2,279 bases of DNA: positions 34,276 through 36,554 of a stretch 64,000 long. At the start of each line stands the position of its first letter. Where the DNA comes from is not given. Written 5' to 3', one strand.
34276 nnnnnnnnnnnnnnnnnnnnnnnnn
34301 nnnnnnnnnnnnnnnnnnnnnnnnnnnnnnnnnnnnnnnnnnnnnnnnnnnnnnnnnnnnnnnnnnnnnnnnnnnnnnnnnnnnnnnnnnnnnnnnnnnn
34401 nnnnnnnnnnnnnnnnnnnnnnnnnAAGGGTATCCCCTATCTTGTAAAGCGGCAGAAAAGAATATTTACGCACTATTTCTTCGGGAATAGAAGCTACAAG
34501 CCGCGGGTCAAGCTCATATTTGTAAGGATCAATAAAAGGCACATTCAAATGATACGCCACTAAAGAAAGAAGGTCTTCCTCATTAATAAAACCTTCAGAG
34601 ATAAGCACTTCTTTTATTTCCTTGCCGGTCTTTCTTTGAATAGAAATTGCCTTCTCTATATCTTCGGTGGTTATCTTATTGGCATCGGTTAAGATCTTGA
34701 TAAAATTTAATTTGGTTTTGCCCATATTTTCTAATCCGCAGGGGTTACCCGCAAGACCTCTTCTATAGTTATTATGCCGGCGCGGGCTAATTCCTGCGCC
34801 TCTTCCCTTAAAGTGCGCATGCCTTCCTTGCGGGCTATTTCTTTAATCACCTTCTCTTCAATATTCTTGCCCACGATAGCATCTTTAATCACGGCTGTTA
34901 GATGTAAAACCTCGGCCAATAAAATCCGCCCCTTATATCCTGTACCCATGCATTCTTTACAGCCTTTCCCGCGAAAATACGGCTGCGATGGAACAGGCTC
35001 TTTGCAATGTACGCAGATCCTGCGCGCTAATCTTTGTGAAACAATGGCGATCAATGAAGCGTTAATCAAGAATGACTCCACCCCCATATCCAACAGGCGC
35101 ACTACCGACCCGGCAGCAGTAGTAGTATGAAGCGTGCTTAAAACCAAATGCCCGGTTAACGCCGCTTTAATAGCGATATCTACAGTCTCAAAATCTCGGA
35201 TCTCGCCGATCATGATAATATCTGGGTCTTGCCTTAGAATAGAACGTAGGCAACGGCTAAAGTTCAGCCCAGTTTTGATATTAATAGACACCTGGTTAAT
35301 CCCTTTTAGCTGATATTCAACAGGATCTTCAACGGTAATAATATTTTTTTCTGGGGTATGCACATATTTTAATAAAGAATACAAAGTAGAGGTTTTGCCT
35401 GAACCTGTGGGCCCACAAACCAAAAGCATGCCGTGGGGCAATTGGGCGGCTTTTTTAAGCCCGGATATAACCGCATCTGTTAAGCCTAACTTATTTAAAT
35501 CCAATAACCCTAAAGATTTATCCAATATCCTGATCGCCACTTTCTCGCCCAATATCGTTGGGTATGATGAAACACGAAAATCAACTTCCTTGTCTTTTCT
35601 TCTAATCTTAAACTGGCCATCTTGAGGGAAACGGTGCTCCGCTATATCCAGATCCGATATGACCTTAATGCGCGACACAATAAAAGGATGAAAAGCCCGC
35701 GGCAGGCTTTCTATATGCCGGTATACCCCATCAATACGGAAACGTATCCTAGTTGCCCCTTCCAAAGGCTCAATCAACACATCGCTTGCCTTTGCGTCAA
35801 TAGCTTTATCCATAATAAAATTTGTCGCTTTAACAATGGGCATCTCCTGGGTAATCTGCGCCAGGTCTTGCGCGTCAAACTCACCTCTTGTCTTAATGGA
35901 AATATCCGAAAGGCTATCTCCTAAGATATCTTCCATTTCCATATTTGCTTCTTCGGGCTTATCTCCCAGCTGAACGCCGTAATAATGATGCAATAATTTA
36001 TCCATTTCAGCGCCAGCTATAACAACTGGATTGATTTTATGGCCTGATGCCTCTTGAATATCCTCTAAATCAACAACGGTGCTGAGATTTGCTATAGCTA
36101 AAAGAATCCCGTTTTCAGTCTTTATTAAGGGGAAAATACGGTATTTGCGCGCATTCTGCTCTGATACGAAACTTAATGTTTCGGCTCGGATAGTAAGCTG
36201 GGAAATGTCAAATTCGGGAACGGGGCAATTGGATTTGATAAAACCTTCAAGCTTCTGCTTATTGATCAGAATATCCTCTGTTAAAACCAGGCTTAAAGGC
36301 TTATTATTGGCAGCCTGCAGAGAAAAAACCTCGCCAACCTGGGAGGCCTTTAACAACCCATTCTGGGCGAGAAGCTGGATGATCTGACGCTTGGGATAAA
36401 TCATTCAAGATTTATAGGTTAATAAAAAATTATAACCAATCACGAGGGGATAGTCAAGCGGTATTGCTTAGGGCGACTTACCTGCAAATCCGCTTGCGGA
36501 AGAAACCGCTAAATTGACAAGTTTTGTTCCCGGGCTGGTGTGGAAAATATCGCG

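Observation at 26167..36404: c-di-GMP-centred module inside the T4P cluster: GGDEF-STAND-HEAT giant, free MshEN domain, two PilB-like ATPases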

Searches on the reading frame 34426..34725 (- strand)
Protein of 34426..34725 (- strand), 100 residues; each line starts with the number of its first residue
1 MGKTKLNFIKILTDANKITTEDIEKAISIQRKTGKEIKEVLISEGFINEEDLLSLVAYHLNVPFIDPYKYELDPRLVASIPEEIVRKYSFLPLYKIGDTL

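Call 54: search_protein_families(library=ncbifam, alignment_id=A5, max_evalue=1e-9)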
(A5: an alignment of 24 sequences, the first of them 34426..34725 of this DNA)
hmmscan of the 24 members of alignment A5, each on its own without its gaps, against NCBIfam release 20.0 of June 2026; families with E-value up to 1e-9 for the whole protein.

A. member 1, window:34426-34725:- (100 aa): 2 families
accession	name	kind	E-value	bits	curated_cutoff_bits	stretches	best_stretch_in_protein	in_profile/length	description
TIGR02538.1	type_IV_pilB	equivalog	4.4e-11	42.1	675.65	1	8-100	2-94/564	type IV-A pilus assembly ATPase PilB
NF053729.1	c-di-GMP_motif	domain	6.3e-11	41.9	38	1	11-57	5-51/53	cyclic di-GMP-binding domain-containing protein, MshE-related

B. families by the number of members that match (of 24 scanned): 4 families
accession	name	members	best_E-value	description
NF053729.1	c-di-GMP_motif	14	1e-14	cyclic di-GMP-binding domain-containing protein, MshE-related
TIGR02538.1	type_IV_pilB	13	3.9e-13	type IV-A pilus assembly ATPase PilB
NF008411.1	PRK11234.1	8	1.9e-12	cyclic di-3',5'-guanylate-activated glycosyltransferase NfrB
NF012033.0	PRK15489.1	3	2.6e-10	glycosyl transferase family protein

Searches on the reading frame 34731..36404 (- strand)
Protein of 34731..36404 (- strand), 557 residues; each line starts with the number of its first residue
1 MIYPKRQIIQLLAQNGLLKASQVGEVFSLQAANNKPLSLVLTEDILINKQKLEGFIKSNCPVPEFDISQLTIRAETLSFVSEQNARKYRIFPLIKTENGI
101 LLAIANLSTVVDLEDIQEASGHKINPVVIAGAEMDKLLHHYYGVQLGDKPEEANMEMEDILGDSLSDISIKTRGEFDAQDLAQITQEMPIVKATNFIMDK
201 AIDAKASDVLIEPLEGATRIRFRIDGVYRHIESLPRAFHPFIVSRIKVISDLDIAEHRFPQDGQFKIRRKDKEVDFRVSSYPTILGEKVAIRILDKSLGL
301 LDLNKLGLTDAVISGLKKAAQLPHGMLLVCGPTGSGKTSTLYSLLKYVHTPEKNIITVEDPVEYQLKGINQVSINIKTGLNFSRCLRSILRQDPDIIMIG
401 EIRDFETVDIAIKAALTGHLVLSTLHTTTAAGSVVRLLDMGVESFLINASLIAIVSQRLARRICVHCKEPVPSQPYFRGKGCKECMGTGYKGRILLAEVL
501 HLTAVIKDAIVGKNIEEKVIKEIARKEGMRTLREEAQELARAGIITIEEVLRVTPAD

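Call 3: search_protein_families(library=pfam, proteins=[window:34731-36404:-], max_evalue=0.01)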
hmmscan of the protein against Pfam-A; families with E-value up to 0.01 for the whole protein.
window:34731-36404:- (557 aa): 5 families
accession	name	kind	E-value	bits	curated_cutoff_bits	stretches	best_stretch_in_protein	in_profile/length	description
PF00437.27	T2SSE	-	1.5e-127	425.7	24.9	1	186-552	4-370/370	Type II/IV secretion system protein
PF05157.20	MshEN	-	2.9e-10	40.4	23.1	1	62-146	3-88/90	MshEN domain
PF13401.12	AAA_22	-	0.0017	19.1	27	1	324-369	5-50/130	AAA domain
PF20720.3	nSTAND3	-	0.0045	17.2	27.2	0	324-363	17-56/155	Novel STAND NTPase 3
PF01580.24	FtsK_SpoIIIE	-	0.0053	16.7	24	1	299-353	18-71/221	FtsK/SpoIIIE family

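Call 50: search_protein_families(library=ncbifam, proteins=[window:34731-36404:-], max_evalue=0.001)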
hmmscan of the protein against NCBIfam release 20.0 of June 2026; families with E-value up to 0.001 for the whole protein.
window:34731-36404:- (557 aa): 20 families
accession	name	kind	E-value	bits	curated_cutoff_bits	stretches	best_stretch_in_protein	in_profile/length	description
TIGR02538.1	type_IV_pilB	equivalog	8.4e-162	539.7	675.65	1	8-554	2-562/564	type IV-A pilus assembly ATPase PilB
TIGR02533.1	type_II_gspE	equivalog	7.2e-152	506.4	630.25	1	83-554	7-486/486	type II secretion system ATPase GspE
NF007755.0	PRK10436.1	equivalog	1.2e-124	416.5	617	1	86-554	15-459/465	type II secretion system protein GspE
NF053534.1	T4PilAsmATPsTfpB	equivalog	4.8e-122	408.3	850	1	28-555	44-583/584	type IV pilus assembly ATPase TfpB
NF041000.1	ATPase_ComGA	equivalog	3e-74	249.4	300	1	197-460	3-265/267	competence type IV pilus ATPase ComGA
TIGR01420.1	pilT_fam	subfamily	6.2e-55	186.8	319.1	1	197-462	5-270/343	PilT/PilU family type 4a pilus ATPase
TIGR02525.1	plasmid_TraJ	equivalog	1.7e-28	99.7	368.3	1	290-440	121-272/372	plasmid transfer ATPase TraJ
TIGR02524.1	dot_icm_DotB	equivalog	1.1e-19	70.9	463.3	1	302-438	116-257/358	Dot/Icm type IV secretion system ATPase DotB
TIGR02782.1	TrbB_P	equivalog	5.1e-17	62.1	304.55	1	309-439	122-254/303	P-type conjugative transfer ATPase TrbB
NF058587.1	archaellum_moto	equivalog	3.7e-16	59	550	1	326-440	277-396/527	archaellum flagellar ATPase motor FlaI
TIGR02788.1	VirB11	equivalog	9.2e-16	57.7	249.95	1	324-444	144-269/308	P-type DNA transfer ATPase VirB11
NF010407.0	PRK13833.1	subfamily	4.4e-14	52.6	499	1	309-443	130-265/323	conjugal transfer protein TrbB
TIGR03819.1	heli_sec_ATPase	hypoth_equivalog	1.7e-13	50.5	373.15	1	286-457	139-317/340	TadA family conjugal transfer-associated ATPase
NF010469.0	PRK13894.1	subfamily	6.9e-13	48.6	508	1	316-437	142-264/320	conjugal transfer ATPase TrbB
NF010425.0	PRK13851.1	equivalog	9.5e-09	34.6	461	1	318-438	156-281/344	type IV secretion system protein VirB11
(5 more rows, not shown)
